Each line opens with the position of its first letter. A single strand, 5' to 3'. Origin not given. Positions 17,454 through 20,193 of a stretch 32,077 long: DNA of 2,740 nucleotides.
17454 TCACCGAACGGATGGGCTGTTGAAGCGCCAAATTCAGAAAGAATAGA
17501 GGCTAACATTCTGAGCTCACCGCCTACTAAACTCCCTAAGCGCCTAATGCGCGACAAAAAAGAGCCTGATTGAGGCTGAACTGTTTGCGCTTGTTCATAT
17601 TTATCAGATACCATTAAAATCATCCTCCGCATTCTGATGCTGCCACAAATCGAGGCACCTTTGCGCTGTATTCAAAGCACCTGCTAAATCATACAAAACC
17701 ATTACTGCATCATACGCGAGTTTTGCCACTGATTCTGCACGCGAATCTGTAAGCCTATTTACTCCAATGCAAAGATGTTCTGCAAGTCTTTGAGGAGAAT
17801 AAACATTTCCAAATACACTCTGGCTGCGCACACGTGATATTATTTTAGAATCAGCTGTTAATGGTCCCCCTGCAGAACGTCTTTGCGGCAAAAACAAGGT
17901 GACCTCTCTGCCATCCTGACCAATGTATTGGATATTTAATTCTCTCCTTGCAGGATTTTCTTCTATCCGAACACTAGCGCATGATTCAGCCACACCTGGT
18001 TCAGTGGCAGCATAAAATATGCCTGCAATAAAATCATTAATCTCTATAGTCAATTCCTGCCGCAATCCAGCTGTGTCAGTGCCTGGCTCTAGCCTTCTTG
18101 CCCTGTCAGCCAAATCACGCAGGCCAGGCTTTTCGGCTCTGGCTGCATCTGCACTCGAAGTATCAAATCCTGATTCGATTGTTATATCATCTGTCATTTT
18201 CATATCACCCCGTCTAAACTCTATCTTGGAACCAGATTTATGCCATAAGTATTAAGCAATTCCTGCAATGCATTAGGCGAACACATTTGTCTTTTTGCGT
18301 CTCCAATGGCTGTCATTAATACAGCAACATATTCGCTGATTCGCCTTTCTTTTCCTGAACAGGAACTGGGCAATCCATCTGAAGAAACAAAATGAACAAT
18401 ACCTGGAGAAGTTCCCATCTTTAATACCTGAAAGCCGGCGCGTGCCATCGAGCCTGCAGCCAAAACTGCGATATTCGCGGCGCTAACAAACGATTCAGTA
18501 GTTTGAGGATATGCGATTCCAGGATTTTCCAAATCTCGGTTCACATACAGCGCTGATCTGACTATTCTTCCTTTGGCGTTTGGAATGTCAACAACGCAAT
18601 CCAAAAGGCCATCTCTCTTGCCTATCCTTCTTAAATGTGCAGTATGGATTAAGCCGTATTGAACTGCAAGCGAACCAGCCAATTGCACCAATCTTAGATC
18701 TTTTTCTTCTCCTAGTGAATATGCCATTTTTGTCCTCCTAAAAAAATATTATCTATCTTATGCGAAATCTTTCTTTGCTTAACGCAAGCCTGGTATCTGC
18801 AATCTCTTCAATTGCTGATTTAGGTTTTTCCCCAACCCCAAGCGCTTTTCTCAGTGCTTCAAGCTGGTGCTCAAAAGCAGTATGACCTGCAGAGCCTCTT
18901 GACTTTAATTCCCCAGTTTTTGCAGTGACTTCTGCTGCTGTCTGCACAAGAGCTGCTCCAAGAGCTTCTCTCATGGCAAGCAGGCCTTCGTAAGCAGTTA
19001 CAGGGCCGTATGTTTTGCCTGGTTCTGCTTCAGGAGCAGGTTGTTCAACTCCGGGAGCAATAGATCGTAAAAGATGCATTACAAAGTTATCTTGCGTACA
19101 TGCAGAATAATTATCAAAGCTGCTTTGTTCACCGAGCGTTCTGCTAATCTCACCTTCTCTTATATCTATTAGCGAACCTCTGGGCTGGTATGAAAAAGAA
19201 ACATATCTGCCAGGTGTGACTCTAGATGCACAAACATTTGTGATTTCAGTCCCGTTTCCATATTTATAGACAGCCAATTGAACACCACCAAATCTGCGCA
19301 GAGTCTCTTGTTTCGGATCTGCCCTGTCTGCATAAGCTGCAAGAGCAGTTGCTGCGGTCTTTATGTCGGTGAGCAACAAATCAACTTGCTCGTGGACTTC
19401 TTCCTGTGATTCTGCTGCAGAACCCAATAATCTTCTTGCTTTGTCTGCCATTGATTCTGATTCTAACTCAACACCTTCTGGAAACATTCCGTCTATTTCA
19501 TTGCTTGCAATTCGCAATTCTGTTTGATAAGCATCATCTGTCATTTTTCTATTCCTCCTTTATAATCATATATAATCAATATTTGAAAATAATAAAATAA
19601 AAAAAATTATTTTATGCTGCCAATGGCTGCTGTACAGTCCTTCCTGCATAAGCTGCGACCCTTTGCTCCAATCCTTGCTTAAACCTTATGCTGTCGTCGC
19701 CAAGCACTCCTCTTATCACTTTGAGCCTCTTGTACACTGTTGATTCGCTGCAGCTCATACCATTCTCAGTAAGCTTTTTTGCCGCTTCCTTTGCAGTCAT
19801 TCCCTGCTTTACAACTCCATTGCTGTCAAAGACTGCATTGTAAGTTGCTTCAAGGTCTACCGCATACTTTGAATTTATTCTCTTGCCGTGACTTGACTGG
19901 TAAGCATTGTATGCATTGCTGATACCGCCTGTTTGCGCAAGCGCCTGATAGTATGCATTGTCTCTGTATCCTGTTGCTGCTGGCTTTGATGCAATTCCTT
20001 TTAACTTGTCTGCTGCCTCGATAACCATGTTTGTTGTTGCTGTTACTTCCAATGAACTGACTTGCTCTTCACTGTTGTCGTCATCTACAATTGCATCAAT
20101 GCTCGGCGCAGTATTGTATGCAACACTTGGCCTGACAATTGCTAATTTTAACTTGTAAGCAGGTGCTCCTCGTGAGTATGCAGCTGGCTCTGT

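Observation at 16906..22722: Six-gene orphan operon with no recognisable enzymatic or mobility domain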

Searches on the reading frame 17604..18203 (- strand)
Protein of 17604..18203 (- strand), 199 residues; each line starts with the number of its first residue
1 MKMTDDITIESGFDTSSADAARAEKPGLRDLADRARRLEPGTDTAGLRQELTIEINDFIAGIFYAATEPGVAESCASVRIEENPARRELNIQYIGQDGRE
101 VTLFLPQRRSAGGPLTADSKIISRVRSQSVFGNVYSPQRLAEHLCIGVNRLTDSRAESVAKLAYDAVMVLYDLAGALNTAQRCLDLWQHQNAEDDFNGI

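Call 4: search_protein_families(library=pfam, proteins=[window:17604-18203:-], max_evalue=1)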
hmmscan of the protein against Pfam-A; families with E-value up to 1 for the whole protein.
window:17604-18203:- (199 aa): 1 family
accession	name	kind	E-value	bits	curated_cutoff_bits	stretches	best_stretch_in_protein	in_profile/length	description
PF21014.2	Slowpoke_C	-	0.051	14.1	24.2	1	108-157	41-91/121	Ca2+-activated K+ channel Slowpoke, TrkA_C like domain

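Call 5: search_protein_families(library=phrogs, proteins=[window:17604-18203:-], max_evalue=1)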
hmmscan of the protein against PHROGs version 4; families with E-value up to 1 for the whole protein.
window:17604-18203:- (199 aa): 1 family
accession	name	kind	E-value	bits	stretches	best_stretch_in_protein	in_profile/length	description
phrog_37514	-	unknown function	0.038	15.3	1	157-180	35-58/73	-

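Call 17: search_protein_families(library=ncbifam, proteins=[window:17604-18203:-], max_evalue=1)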
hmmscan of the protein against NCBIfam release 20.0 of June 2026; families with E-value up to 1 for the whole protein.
window:17604-18203:- (199 aa): 0 families

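Call 18: search_protein_families(library=padloc, proteins=[window:17604-18203:-], max_evalue=1)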
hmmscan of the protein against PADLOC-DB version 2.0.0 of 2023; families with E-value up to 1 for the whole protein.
window:17604-18203:- (199 aa): 0 families

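Call 28: search_solved_structures(query=window:17604-18203:-, max_evalue=10)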
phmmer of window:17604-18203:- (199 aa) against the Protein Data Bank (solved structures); distinct sequences matched with E-value up to 10: 0.

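Call 69: find_related_loci(query=window:17604-18203:-, collection=viral_contigs, flank=8000)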
Query window:17604-18203:- (199 aa) in viral_contigs; peptide patterns used: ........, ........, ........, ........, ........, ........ (x = any residue, [..] = any of these).
4 stretches matched a pattern, but none encodes a relative of the query by tblastn (E <= 1e-3).

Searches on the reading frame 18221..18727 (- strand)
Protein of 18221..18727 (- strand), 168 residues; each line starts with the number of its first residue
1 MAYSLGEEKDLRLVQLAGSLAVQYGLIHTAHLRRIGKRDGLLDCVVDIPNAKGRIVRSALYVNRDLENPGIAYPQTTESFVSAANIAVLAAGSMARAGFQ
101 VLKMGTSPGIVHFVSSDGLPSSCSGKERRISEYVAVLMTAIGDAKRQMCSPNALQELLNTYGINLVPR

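Call 4: search_protein_families(library=pfam, proteins=[window:18221-18727:-], max_evalue=1)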
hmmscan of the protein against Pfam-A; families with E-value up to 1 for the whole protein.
window:18221-18727:- (168 aa): 0 families

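Call 5: search_protein_families(library=phrogs, proteins=[window:18221-18727:-], max_evalue=1)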
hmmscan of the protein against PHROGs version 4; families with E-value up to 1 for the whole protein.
window:18221-18727:- (168 aa): 0 families

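Call 15: find_homologous_proteins(query=window:18221-18727:-, max_evalue=0.01)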
Query window:18221-18727:- (168 aa): 1 proteins with E <= 0.01 among 202 candidates.
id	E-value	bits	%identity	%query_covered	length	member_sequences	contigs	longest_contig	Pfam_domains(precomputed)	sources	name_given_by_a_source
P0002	2.7e-103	361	100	100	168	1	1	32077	-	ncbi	ncbi:MAG: hypothetical protein V1659_02545 [Candidatus Woesearchaeota archaeon]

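Call 17: search_protein_families(library=ncbifam, proteins=[window:18221-18727:-], max_evalue=1)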
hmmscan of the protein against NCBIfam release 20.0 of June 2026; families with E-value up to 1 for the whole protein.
window:18221-18727:- (168 aa): 0 families

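Call 18: search_protein_families(library=padloc, proteins=[window:18221-18727:-], max_evalue=1)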
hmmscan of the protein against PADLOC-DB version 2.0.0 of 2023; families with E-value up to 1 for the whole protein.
window:18221-18727:- (168 aa): 0 families

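Call 27: search_solved_structures(query=window:18221-18727:-, max_evalue=10)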
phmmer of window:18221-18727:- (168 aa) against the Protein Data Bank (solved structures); distinct sequences matched with E-value up to 10: 0.

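Call 68: find_related_loci(query=window:18221-18727:-, collection=viral_contigs, flank=8000)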
Query window:18221-18727:- (168 aa) in viral_contigs; peptide patterns used: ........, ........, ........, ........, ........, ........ (x = any residue, [..] = any of these).
3 stretches matched a pattern, but none encodes a relative of the query by tblastn (E <= 1e-3).

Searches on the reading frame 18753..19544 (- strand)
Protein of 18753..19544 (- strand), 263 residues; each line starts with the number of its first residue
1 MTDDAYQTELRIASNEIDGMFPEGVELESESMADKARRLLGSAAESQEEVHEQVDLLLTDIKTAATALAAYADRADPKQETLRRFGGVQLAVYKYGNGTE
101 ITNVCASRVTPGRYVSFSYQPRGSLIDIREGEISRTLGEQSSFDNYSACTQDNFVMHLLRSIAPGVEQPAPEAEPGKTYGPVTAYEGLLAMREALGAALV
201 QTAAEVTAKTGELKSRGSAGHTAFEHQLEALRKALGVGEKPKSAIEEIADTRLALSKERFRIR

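Call 4: search_protein_families(library=pfam, proteins=[window:18753-19544:-], max_evalue=1)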
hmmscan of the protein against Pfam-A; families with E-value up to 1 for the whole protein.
window:18753-19544:- (263 aa): 1 family
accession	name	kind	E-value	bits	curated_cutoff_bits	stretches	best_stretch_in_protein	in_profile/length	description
PF20319.3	DUF6614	-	0.2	12.1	25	1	10-80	46-110/116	Family of unknown function (DUF6614)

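Call 5: search_protein_families(library=phrogs, proteins=[window:18753-19544:-], max_evalue=1)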
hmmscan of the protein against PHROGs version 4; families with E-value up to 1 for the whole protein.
window:18753-19544:- (263 aa): 0 families

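Call 11: find_encoding_contigs(protein=window:18753-19544:-, flank=10000, max_places=6)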
Protein window:18753-19544:- (263 aa): no gene with exactly this product is on record in the collection.
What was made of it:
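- Tried and rejected: Exact look-up: the g2 look-up in the contig index found nothing (call 11).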

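Call 17: search_protein_families(library=ncbifam, proteins=[window:18753-19544:-], max_evalue=1)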
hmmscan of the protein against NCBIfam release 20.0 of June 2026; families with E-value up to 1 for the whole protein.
window:18753-19544:- (263 aa): 1 family
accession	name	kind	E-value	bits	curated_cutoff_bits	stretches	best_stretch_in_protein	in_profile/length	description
NF009989.0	PRK13455.1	equivalog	0.046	13.8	249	1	28-86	70-127/185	F0F1 ATP synthase subunit B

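Call 18: search_protein_families(library=padloc, proteins=[window:18753-19544:-], max_evalue=1)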
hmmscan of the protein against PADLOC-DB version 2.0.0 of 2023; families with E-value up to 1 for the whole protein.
window:18753-19544:- (263 aa): 0 families

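Call 26: search_solved_structures(query=window:18753-19544:-, max_evalue=10)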
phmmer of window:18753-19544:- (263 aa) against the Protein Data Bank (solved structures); distinct sequences matched with E-value up to 10: 0.
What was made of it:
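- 18753..19544 (-): g2: 263-aa acidic soluble protein with helix-rich ends and no TM segment or signal peptide. No PDB hit at E 10 (call 26).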

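Call 67: find_related_loci(query=window:18753-19544:-, collection=viral_contigs, flank=8000)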
Query window:18753-19544:- (263 aa) in viral_contigs; peptide patterns used: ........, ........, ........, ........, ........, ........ (x = any residue, [..] = any of these).
5 stretches matched a pattern, but none encodes a relative of the query by tblastn (E <= 1e-3).

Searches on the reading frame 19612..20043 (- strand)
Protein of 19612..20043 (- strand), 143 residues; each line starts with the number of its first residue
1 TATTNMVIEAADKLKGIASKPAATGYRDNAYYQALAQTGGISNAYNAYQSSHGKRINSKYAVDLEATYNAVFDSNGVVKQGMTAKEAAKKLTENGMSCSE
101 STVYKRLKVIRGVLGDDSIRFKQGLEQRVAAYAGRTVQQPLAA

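Call 57: search_protein_families(library=pfam, proteins=[window:19612-20043:-], max_evalue=10)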
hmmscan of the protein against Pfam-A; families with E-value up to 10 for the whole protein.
window:19612-20043:- (143 aa): 4 families
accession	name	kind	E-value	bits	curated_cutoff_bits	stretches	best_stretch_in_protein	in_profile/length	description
PF12840.13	HTH_20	-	0.031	14.7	27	1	79-109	16-41/51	Helix-turn-helix domain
PF01475.25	FUR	-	0.05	14.2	23.1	1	82-112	25-55/121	Ferric uptake regulator family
PF13556.12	HTH_30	-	0.1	12.8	27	1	96-124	22-50/59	PucR C-terminal helix-turn-helix domain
PF01498.24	HTH_Tnp_Tc3_2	-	0.2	12.4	31.5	1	82-108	14-40/72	Transposase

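Call 78: search_solved_structures(query=window:19612-20043:-, max_evalue=10, show_alignments=3)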
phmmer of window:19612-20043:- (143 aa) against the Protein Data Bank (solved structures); distinct sequences matched with E-value up to 10: 2.
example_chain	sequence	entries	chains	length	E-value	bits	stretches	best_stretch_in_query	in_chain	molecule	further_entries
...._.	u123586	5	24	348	0.19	15.3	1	56-127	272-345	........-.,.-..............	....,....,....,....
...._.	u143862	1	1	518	0.35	14.5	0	62-119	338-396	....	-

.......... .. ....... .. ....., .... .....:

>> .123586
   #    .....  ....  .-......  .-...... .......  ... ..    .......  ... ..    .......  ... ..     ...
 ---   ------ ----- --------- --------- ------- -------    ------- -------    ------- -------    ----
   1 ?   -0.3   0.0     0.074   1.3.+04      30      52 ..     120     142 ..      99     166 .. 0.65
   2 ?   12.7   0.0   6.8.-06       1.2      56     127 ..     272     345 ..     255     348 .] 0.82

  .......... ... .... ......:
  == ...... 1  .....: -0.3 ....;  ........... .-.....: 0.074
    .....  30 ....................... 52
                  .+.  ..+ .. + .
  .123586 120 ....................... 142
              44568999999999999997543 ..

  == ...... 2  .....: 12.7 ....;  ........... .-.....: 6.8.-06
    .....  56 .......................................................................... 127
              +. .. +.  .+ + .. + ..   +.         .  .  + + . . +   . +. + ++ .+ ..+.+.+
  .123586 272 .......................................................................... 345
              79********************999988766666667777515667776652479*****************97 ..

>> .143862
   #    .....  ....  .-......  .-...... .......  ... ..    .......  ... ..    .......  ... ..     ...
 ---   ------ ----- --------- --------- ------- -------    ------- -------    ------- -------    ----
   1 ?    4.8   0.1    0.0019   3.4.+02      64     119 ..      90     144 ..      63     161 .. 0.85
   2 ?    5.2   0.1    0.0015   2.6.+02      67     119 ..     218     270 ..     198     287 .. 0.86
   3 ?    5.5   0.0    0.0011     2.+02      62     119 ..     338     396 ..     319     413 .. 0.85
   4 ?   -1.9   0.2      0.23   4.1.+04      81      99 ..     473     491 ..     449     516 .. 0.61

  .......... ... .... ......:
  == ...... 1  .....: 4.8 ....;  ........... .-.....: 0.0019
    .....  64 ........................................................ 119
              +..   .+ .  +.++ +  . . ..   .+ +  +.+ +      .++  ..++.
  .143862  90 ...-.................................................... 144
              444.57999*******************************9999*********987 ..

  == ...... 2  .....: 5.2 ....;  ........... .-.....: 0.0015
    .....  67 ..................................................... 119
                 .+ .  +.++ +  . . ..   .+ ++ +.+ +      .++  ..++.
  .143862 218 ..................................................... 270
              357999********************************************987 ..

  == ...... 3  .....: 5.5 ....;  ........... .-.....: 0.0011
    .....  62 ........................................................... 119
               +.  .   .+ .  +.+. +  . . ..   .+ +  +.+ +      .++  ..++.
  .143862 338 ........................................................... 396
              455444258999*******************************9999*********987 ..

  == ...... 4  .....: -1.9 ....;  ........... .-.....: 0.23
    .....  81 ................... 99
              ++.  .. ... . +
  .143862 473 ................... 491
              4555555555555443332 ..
